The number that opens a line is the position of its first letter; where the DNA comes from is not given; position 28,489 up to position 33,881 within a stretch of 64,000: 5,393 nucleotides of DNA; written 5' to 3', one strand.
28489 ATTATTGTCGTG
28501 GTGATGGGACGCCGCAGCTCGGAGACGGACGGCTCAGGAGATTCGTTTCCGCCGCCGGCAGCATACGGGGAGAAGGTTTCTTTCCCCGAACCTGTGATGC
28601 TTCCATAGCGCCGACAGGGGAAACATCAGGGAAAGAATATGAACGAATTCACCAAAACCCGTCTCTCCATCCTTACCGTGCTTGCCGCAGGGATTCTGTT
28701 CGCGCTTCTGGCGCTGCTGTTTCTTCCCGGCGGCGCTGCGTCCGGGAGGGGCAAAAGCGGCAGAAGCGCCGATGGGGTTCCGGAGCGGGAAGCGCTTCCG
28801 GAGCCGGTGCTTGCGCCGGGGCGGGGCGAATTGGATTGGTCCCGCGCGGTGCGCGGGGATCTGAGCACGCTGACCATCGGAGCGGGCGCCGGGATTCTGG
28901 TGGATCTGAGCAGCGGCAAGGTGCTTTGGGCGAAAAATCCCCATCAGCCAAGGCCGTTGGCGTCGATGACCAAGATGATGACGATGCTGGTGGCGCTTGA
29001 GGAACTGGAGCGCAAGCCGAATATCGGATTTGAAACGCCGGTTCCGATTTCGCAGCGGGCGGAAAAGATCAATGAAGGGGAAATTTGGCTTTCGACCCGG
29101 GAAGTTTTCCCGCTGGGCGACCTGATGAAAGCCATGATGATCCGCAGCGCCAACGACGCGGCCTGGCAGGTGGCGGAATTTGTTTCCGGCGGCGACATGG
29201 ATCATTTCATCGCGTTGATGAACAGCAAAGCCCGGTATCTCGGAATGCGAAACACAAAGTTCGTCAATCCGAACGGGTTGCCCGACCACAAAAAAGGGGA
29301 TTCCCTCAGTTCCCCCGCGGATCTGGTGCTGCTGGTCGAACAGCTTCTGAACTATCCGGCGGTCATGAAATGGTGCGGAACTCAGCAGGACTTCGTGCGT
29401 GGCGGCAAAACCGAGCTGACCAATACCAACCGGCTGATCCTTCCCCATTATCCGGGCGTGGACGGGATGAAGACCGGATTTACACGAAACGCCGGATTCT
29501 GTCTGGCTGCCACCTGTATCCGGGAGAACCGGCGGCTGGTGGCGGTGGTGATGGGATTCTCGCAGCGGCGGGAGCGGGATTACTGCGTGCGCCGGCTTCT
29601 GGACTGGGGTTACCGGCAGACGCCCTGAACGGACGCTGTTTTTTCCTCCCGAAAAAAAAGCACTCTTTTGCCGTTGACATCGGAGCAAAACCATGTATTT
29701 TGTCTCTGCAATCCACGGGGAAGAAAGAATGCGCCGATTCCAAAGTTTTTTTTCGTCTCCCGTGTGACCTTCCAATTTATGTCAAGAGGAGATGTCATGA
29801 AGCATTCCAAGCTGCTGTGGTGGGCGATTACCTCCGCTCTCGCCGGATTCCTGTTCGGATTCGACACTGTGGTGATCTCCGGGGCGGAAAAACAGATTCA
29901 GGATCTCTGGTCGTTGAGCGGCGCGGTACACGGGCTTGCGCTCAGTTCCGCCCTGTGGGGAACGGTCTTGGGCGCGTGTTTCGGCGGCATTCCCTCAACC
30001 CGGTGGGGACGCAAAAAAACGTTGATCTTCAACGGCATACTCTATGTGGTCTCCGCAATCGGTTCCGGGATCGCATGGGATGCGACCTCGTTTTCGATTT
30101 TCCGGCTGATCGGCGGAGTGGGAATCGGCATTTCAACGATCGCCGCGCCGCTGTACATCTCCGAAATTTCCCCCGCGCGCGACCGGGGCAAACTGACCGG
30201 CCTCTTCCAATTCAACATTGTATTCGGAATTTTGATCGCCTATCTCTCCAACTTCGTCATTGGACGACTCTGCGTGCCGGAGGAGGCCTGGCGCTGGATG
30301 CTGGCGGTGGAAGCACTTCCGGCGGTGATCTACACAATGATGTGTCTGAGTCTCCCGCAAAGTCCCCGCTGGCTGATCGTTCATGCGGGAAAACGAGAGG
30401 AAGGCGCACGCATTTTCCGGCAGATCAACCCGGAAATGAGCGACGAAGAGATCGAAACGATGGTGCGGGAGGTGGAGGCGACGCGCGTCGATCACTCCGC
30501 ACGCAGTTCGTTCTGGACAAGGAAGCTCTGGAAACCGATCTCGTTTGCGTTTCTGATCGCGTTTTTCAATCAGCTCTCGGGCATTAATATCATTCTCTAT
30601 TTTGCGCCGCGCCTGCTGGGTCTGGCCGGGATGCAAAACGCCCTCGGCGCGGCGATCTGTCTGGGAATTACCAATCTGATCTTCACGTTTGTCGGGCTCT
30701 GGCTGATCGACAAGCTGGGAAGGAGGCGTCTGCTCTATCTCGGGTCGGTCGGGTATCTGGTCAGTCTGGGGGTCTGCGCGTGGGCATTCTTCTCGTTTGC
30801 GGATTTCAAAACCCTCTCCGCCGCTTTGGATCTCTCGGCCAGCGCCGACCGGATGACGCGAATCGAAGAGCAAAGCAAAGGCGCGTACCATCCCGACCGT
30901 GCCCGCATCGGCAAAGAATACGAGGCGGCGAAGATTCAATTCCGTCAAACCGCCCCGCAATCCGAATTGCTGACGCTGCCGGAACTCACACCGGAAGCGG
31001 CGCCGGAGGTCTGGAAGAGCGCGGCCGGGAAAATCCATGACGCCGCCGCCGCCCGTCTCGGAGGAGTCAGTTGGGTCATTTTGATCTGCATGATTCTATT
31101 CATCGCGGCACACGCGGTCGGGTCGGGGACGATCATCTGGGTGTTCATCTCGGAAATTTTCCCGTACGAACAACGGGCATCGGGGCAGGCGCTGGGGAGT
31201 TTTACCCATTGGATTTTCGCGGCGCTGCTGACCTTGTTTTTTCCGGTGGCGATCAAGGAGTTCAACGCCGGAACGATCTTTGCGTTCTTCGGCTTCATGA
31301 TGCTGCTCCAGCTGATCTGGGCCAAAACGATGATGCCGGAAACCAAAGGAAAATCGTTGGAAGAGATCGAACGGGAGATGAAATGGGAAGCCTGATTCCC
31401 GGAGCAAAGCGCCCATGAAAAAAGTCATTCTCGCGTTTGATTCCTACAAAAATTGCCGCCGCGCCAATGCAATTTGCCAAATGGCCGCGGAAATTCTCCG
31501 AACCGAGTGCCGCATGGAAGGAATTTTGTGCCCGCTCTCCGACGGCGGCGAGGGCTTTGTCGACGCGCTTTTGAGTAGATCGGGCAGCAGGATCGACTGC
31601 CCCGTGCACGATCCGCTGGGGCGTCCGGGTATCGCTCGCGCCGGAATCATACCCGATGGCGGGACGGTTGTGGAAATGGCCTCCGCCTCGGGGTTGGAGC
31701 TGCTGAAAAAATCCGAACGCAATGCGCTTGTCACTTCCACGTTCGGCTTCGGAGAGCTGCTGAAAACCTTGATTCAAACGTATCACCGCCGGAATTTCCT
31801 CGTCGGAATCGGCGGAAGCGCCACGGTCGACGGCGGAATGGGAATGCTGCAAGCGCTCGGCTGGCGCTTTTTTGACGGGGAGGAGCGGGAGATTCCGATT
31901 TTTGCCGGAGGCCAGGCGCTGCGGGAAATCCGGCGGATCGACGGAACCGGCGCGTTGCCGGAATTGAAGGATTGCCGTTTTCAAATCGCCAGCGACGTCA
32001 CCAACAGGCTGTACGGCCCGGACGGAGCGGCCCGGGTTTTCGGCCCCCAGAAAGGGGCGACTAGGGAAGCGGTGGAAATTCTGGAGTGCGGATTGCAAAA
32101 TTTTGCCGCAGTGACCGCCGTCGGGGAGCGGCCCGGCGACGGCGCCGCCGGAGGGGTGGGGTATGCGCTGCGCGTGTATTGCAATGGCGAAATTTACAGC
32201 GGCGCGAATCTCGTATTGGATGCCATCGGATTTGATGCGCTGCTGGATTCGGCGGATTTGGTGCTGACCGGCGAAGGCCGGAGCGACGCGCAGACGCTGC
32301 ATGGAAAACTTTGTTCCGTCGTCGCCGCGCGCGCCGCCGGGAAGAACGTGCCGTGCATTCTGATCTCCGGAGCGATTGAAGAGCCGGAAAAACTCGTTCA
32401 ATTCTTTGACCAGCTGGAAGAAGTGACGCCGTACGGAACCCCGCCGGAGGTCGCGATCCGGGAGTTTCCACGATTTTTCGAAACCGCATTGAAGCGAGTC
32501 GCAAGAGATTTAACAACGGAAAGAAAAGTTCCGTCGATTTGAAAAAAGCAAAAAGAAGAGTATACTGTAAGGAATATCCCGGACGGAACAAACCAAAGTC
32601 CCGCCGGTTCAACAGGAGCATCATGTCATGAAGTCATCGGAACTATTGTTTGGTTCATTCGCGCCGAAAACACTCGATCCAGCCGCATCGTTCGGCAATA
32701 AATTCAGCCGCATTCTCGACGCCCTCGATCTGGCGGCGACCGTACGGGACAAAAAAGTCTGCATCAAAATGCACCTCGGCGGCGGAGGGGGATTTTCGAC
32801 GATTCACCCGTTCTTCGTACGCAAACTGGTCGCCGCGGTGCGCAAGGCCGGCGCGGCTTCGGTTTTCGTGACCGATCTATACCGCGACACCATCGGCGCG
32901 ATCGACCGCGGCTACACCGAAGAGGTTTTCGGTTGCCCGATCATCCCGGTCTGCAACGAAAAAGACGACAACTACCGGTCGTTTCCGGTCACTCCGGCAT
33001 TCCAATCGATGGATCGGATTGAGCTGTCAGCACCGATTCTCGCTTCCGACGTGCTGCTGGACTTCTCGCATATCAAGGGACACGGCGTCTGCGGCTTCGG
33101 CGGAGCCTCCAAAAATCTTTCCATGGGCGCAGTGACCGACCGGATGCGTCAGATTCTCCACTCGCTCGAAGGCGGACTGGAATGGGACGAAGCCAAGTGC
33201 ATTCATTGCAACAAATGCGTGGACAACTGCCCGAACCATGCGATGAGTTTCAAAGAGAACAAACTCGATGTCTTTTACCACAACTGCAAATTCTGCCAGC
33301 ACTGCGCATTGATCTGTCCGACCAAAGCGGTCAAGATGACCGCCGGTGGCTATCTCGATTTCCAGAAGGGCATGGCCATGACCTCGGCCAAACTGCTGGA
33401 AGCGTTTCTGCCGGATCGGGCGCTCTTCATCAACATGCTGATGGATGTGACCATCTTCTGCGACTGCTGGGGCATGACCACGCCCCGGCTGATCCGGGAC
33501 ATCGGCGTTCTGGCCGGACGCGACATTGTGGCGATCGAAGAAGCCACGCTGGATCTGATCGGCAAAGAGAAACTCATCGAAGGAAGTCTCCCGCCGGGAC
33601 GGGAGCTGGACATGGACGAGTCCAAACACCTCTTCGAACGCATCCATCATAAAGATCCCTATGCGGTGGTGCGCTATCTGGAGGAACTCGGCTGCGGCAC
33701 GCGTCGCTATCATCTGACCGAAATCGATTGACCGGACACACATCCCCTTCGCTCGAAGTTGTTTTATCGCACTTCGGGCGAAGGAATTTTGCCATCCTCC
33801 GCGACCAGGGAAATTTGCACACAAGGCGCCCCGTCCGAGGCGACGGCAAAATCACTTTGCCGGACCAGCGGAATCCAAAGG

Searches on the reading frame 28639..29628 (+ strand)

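Call 64: search_protein_families(library=pfam, proteins=[window:28639-29628:+], max_evalue=0.00001)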
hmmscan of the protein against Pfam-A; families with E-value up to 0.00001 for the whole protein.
window:28639-29628:+ (329 aa): 2 families
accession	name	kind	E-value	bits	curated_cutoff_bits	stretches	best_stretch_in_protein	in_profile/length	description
PF00768.25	Peptidase_S11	-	2.8e-58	197.7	27.6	1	78-306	8-236/239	D-alanyl-D-alanine carboxypeptidase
PF13354.11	Beta-lactamase2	-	2.1e-11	44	22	1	88-238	5-148/214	Beta-lactamase enzyme family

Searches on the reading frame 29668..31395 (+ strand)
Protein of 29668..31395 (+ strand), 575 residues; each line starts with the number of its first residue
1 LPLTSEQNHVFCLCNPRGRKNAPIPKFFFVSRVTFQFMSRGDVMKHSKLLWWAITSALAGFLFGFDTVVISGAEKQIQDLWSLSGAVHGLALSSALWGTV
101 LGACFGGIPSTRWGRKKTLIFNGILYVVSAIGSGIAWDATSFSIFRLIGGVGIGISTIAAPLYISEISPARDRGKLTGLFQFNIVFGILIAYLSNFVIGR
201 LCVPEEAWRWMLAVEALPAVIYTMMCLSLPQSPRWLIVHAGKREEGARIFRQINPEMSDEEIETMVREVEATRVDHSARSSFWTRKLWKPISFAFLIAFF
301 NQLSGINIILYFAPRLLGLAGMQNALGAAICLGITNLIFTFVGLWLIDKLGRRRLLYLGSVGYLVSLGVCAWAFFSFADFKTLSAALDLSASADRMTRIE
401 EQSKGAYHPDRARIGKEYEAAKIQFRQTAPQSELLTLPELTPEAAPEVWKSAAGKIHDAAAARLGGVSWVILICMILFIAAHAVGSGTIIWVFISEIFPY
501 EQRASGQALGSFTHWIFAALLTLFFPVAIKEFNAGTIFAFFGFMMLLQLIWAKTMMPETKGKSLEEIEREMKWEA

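Call 65: search_protein_families(library=pfam, proteins=[window:29668-31395:+], max_evalue=0.00001)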
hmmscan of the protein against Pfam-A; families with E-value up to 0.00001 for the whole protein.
window:29668-31395:+ (575 aa): 2 families
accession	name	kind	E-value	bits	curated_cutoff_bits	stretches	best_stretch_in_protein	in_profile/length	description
PF00083.30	Sugar_tr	-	7.7e-93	312.2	22.3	2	52-371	1-335/452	Sugar (and other) transporter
PF07690.21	MFS_1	-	8.5e-28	97.7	33.4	1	57-376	2-291/347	Major Facilitator Superfamily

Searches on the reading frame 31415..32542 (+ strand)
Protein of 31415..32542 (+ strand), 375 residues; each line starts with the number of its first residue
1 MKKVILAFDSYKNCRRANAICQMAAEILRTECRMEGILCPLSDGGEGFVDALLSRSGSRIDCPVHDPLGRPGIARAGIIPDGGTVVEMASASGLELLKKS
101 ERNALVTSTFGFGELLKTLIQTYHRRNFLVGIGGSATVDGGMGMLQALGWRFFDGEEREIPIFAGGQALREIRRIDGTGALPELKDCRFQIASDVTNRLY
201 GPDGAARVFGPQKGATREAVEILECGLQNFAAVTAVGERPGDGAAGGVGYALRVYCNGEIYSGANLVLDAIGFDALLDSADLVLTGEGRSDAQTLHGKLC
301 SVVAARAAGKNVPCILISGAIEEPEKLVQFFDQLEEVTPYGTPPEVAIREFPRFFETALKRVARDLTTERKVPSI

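Call 65: search_protein_families(library=pfam, proteins=[window:31415-32542:+], max_evalue=0.00001)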
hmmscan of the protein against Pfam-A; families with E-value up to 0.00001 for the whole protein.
window:31415-32542:+ (375 aa): 1 family
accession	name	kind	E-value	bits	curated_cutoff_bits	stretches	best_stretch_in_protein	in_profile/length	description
PF02595.20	Gly_kinase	-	3e-109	365.8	23.3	1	4-366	1-371/372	Glycerate kinase family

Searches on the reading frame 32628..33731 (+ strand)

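Call 65: search_protein_families(library=pfam, proteins=[window:32628-33731:+], max_evalue=0.00001)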
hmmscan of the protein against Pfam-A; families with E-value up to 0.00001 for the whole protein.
window:32628-33731:+ (367 aa): 8 families
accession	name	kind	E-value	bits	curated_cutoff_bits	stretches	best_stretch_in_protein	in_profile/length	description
PF04015.17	DUF362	-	4.7e-31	108.8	24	1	44-308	1-199/200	Domain of unknown function (DUF362)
PF00037.32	Fer4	-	6.8e-10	38.8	21.1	1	185-206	2-23/24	4Fe-4S binding domain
PF12838.12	Fer4_7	-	1.2e-08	35.7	27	1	190-234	1-52/52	4Fe-4S dicluster domain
PF13484.11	Fer4_16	-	3.5e-08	34.5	30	0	190-211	1-22/66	4Fe-4S double cluster binding domain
PF14697.11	Fer4_21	-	4.1e-08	33.7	35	1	187-237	4-59/59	4Fe-4S dicluster domain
PF13237.11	Fer4_10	-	3.6e-07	30.5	25.5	1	187-231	5-53/53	4Fe-4S dicluster domain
PF13187.11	Fer4_9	-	4.2e-07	30.3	27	1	190-234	1-51/52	4Fe-4S dicluster domain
PF12837.12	Fer4_6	-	5.9e-07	29.6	25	1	185-205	3-23/24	4Fe-4S binding domain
